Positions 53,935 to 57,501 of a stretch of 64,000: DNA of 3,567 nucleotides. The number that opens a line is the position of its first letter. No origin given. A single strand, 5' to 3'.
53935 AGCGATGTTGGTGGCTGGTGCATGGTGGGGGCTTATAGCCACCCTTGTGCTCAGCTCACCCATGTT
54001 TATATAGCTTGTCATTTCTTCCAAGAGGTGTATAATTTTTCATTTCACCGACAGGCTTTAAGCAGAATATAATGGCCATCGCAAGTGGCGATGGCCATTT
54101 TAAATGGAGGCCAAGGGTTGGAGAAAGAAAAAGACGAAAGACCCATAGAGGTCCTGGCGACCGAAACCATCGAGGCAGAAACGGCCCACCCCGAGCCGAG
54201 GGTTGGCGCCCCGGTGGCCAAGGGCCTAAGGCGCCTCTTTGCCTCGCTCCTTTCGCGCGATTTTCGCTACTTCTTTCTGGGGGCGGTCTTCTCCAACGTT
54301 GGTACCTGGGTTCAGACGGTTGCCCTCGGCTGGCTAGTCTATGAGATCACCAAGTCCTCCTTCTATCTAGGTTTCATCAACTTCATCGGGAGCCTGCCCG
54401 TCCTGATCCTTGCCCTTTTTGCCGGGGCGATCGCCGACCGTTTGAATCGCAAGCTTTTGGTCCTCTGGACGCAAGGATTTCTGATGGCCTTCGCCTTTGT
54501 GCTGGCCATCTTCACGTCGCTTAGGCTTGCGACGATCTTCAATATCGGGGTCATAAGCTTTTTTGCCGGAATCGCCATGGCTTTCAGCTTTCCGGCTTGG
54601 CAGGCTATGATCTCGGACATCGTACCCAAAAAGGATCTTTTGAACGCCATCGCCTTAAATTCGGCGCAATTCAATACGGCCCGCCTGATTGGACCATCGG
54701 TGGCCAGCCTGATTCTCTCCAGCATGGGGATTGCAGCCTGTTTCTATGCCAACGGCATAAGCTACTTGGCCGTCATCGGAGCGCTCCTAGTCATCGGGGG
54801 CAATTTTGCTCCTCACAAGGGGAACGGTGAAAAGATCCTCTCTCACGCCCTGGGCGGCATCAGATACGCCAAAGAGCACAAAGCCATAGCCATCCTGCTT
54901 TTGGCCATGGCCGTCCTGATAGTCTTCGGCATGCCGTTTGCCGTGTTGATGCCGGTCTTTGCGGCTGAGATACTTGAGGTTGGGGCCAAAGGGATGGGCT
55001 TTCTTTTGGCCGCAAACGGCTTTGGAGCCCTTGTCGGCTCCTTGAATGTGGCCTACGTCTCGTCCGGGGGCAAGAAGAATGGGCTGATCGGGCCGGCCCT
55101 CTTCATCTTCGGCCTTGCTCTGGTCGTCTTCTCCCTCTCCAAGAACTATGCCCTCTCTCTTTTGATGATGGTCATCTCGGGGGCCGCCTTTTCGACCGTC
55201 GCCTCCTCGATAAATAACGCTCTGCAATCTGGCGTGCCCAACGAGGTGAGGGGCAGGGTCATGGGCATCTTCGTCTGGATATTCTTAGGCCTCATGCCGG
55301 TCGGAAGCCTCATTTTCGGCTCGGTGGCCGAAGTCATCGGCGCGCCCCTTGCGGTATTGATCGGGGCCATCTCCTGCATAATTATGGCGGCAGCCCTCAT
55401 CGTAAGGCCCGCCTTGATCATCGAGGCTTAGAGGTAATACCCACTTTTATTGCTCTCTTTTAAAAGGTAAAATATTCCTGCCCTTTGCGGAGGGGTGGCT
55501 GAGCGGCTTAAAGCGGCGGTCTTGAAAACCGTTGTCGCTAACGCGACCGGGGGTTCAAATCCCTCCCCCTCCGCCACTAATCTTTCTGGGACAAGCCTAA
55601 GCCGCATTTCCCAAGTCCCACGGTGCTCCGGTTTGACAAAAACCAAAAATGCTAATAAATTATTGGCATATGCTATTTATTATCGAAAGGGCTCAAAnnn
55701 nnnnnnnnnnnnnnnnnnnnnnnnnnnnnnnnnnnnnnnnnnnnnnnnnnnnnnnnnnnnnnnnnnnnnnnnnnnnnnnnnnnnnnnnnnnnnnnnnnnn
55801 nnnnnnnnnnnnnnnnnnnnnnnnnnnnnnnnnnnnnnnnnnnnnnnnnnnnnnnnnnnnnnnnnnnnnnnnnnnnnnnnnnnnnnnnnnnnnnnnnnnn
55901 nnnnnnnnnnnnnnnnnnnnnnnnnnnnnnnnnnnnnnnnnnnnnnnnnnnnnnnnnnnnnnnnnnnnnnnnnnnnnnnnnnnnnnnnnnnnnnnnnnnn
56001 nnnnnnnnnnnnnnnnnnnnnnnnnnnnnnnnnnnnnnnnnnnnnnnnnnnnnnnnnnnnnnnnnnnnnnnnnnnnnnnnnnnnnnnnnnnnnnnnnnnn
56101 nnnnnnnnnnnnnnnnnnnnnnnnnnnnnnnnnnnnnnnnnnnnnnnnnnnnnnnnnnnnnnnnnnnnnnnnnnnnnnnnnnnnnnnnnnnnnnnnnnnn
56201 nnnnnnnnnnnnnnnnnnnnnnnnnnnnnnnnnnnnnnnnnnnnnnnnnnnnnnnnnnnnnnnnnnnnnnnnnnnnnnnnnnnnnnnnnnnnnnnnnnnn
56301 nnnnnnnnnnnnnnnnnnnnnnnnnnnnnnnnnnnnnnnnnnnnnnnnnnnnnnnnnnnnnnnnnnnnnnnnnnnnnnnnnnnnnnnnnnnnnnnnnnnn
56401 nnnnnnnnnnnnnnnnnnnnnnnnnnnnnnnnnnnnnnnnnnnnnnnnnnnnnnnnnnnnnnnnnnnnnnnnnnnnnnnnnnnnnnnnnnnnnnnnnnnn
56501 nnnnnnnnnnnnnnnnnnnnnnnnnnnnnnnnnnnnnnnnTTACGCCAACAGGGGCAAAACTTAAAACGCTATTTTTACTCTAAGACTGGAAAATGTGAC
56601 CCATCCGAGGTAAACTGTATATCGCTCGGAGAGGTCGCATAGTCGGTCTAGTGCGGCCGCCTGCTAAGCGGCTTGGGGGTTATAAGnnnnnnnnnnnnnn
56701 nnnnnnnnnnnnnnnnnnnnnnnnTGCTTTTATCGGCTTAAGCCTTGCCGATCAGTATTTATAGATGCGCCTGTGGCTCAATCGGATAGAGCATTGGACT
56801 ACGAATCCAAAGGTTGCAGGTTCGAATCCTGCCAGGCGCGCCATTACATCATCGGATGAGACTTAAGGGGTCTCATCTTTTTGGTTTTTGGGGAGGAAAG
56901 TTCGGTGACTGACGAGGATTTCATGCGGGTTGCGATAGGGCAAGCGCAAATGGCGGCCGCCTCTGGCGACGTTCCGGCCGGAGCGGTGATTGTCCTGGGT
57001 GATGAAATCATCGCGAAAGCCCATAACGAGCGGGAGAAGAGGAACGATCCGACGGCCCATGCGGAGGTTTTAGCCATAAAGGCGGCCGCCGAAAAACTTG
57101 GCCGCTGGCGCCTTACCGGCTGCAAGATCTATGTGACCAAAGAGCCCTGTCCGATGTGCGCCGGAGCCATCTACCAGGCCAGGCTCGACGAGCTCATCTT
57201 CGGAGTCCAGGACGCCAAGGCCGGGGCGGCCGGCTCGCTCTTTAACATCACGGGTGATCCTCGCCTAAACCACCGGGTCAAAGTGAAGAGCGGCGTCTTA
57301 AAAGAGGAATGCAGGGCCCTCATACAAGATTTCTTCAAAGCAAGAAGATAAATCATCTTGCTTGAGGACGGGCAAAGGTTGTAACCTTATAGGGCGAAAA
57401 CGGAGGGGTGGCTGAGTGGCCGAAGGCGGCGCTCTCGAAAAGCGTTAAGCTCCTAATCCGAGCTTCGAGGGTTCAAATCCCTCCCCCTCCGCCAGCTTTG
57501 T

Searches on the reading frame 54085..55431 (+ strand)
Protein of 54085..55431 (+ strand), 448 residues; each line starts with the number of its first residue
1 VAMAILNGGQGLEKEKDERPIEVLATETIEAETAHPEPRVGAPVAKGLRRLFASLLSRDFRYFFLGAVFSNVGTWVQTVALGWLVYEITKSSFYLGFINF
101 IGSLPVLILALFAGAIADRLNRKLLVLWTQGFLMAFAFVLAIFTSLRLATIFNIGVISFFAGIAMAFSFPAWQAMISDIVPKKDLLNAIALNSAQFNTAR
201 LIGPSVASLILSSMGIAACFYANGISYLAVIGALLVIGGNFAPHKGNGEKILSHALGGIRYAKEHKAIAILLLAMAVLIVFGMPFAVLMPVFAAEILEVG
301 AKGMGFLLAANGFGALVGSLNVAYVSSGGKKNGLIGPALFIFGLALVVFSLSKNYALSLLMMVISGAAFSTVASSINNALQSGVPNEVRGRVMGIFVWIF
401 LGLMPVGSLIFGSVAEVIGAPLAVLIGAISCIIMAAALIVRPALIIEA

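Call 8: search_protein_families(library=pfam, proteins=[window:54085-55431:+])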
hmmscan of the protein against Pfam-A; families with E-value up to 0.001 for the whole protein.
window:54085-55431:+ (448 aa): 3 families
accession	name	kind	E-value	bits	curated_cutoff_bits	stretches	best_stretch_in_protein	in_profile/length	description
PF05977.19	MFS_3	-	5e-72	243.5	27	1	52-439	4-391/524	Transmembrane secretion effector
PF07690.21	MFS_1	-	3.1e-34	118.9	33.4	1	64-402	2-340/347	Major Facilitator Superfamily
PF13347.12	MFS_2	-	0.00031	19.9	27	1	48-216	213-386/427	MFS/sugar transport protein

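Call 35: search_protein_families(library=ncbifam, proteins=[window:54085-55431:+], max_evalue=0.01)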
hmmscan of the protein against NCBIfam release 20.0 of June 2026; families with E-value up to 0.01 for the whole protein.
window:54085-55431:+ (448 aa): 11 families
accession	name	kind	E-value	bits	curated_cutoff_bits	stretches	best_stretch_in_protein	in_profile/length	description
TIGR00900.1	2A0121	subfamily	4.3e-52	177.7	319.6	1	60-419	1-364/364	H+ Antiporter protein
NF007792.0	PRK10489.1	equivalog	4.2e-35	121.6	324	1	57-440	16-397/419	enterobactin transporter EntS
NF012178.0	tet_MFS_V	exception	2.2e-20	73.2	640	1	54-439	4-395/409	tetracycline efflux MFS transporter Tet(V)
NF052575.1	MFS_efflux_Tap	equivalog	3.2e-20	72.5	625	1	66-444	12-397/401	multidrug efflux MFS transporter Tap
NF000246.1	macrolide_MefC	exception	1.6e-18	66.9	870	1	75-434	26-388/407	macrolide efflux MFS transporter Mef(C)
NF000245.1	macrolide_MefA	exception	6.3e-13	48.6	675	1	63-436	14-391/405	macrolide efflux MFS transporter Mef(A)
NF000051.1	macrolide_MefB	exception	1.9e-12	46.8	800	1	58-435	9-389/409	macrolide efflux MFS transporter Mef(B)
TIGR00880.1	2_A_01_02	superfamily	2e-12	47.4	131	2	105-233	10-133/141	multidrug resistance protein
NF006386.0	PRK08633.1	equivalog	3e-09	35.2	1221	1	64-443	19-412/1147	acyl-[ACP]--phospholipid O-acyltransferase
NF000154.1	macrolide_MefEN2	exception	7e-08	32.2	800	1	79-396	28-346/401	macrolide efflux MFS transporter Mef(En2)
TIGR00895.1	2A0115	subfamily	0.0039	16.2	418.55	1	74-228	33-182/398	aromatic acid/H+ symport family MFS transporter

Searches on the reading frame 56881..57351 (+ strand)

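Call 34: search_protein_families(library=pfam, proteins=[window:56881-57351:+], max_evalue=0.01)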
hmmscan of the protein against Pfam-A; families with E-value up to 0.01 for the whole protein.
window:56881-57351:+ (156 aa): 3 families
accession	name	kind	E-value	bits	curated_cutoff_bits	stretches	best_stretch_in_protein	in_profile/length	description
PF14437.12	MafB19-deam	-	6.7e-42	143.2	27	1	11-156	3-142/142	MafB19-like deaminase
PF00383.29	dCMP_cyt_deam_1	-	1e-28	99.7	25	1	10-108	3-101/102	Cytidine and deoxycytidylate deaminase zinc-binding region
PF14439.12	Bd3614-deam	-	3.1e-05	24.4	38.5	1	44-100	22-77/113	Bd3614-like deaminase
